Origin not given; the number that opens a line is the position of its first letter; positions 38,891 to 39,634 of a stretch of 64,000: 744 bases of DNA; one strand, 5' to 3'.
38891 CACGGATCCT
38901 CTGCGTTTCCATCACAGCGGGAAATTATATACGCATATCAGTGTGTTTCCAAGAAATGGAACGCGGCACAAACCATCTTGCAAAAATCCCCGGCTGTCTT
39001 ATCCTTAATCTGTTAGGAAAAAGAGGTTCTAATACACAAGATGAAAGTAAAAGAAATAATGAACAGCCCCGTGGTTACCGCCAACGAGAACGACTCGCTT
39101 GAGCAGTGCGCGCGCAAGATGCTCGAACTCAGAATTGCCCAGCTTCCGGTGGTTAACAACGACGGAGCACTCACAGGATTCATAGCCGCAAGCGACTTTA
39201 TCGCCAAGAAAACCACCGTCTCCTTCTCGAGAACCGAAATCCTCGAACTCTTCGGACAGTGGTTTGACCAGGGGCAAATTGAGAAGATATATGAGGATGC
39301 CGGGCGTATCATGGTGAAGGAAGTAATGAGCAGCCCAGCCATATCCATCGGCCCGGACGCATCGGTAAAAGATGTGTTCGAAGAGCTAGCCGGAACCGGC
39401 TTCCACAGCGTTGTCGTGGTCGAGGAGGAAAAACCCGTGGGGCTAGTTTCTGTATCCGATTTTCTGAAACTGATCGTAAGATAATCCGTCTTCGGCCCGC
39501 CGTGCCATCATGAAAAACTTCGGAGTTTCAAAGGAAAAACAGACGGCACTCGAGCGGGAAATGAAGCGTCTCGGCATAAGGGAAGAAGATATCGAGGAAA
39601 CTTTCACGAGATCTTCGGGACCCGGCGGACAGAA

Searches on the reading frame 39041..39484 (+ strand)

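Call 26: search_protein_families(library=pfam, proteins=[window:39041-39484:+], max_evalue=0.001)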
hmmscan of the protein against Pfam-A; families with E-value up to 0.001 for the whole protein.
window:39041-39484:+ (147 aa): 1 family
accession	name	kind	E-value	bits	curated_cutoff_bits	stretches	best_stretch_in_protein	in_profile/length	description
PF00571.33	CBS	-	3.7e-29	101.2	24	2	92-146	1-56/57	CBS domain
